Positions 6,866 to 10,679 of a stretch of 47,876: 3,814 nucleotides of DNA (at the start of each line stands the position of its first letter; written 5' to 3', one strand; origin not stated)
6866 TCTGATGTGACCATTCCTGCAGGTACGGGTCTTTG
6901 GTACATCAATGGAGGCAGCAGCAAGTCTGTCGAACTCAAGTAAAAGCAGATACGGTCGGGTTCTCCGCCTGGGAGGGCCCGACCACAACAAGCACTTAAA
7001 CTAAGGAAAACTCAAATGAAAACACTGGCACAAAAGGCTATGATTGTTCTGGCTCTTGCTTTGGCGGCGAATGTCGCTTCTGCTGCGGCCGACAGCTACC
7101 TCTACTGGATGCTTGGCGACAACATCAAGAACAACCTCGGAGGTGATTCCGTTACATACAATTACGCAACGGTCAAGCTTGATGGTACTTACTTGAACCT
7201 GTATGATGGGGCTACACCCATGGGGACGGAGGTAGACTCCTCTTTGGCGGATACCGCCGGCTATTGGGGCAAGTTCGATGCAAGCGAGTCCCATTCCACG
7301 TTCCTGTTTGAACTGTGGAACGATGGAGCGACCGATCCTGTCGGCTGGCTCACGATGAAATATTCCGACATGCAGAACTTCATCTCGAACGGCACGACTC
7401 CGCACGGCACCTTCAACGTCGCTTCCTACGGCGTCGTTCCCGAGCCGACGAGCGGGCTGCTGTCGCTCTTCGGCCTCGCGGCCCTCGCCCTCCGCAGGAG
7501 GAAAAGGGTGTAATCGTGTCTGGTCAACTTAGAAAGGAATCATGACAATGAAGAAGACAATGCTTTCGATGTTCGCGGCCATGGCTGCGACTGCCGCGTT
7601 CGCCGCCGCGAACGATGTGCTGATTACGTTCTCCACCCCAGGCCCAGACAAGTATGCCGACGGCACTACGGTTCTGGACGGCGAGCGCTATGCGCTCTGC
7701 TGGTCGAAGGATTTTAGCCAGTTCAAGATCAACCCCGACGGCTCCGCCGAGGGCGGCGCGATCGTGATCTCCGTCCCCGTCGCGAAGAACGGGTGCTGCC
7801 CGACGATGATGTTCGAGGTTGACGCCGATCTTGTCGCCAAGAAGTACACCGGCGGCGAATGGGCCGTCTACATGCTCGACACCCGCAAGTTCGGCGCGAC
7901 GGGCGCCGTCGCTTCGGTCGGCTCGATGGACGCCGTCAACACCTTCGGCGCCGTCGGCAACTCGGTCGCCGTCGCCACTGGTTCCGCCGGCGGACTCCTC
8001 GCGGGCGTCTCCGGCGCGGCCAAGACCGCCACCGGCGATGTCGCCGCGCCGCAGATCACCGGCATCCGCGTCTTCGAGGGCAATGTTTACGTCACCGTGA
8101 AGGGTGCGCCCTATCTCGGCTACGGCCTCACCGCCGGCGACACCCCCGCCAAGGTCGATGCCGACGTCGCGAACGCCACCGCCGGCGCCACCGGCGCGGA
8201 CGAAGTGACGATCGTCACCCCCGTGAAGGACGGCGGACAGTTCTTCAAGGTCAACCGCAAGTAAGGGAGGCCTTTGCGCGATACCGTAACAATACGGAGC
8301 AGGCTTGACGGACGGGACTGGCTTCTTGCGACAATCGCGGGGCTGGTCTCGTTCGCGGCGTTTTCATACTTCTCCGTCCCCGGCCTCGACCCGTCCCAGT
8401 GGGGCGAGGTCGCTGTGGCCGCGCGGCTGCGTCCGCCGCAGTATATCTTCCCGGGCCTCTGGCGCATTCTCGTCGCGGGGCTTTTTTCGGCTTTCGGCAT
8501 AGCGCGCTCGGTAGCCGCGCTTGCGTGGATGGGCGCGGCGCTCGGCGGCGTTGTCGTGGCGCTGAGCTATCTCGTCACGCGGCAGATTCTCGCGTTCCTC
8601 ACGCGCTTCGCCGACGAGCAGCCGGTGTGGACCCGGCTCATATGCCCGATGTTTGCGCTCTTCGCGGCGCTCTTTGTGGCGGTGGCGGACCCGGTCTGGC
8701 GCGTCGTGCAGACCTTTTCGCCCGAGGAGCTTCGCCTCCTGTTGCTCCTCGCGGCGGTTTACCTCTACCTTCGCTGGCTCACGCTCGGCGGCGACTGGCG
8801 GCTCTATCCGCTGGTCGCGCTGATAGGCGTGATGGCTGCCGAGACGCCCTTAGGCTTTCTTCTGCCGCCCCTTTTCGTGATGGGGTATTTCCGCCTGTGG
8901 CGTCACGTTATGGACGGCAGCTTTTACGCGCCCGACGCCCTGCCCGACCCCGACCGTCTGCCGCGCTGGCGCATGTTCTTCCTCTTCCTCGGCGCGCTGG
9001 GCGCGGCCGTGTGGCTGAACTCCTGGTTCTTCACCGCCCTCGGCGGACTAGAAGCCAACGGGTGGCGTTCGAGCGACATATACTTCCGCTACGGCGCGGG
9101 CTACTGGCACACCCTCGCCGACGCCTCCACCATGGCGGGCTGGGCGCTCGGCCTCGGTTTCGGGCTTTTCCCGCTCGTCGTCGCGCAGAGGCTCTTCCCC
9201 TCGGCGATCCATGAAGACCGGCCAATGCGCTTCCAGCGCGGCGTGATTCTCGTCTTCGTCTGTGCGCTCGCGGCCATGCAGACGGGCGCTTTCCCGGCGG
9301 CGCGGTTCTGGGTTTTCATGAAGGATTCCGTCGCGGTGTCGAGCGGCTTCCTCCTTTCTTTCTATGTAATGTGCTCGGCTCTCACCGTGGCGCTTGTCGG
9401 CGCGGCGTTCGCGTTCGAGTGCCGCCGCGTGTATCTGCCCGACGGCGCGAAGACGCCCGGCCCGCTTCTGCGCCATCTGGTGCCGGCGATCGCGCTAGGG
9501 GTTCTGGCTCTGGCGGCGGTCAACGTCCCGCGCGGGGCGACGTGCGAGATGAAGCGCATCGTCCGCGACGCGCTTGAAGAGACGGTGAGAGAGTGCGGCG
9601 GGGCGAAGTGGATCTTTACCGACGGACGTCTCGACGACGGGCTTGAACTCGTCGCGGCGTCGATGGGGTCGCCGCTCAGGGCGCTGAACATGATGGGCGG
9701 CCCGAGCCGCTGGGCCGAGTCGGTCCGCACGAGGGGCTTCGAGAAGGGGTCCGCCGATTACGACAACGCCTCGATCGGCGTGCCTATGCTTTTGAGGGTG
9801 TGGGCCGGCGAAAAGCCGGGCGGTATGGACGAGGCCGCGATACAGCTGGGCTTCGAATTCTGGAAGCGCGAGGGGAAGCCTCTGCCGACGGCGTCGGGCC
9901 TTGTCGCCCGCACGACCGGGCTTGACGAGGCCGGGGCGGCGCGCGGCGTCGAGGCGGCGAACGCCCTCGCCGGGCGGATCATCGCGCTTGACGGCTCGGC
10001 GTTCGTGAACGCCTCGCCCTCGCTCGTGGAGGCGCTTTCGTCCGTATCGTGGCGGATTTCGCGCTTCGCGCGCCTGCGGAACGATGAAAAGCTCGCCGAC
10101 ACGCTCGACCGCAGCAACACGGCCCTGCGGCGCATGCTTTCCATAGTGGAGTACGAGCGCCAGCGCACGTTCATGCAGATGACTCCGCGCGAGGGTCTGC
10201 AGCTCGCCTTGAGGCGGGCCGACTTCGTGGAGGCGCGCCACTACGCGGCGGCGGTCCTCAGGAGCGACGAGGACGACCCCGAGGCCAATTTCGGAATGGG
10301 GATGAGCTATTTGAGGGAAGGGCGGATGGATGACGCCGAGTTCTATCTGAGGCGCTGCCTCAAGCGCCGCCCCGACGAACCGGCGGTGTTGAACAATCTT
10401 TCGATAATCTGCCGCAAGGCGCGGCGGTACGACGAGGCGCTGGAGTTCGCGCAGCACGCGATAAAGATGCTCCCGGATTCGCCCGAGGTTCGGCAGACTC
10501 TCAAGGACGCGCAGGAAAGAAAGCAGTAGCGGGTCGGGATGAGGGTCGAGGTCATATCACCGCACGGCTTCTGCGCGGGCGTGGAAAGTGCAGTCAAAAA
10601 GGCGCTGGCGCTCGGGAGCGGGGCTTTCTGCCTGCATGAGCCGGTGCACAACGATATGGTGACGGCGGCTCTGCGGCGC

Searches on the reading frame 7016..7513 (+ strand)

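Call 7: search_protein_families(library=pfam, proteins=[window:7016-7513:+])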
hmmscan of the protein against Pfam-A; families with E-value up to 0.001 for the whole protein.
window:7016-7513:+ (165 aa): 1 family
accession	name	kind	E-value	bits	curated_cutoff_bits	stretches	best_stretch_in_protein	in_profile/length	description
PF07589.16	PEP-CTERM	-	0.00012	22.5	20.7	1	141-162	2-24/24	PEP-CTERM motif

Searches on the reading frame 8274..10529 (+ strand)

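Call 7: search_protein_families(library=pfam, proteins=[window:8274-10529:+])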
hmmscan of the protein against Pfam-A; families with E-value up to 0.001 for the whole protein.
window:8274-10529:+ (751 aa): 9 families
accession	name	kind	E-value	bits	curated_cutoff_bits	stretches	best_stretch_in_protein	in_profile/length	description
PF13432.12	TPR_16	-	7e-12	46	32.7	2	676-737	4-65/65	Tetratricopeptide repeat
PF07719.23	TPR_2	-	7.9e-12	44.8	27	1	704-735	2-33/34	Tetratricopeptide repeat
PF14559.12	TPR_19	-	2.9e-10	40.8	25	1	646-705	2-61/68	Tetratricopeptide repeat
PF00515.34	TPR_1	-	2.1e-08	34.1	27.8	0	670-701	2-33/34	Tetratricopeptide repeat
PF13424.12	TPR_12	-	3.3e-08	34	30.1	1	673-733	7-75/77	Tetratricopeptide repeat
PF13428.12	TPR_14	-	7.2e-08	32.8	23.5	1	670-709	2-41/44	Tetratricopeptide repeat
PF13181.12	TPR_8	-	1.7e-07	31.3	25.7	1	670-701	2-33/34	Tetratricopeptide repeat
PF13431.12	TPR_17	-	2.3e-05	24.7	24.4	0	692-724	2-34/34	Tetratricopeptide repeat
PF13176.12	TPR_7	-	2.3e-05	24.5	27.9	0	706-735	2-33/36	Tetratricopeptide repeat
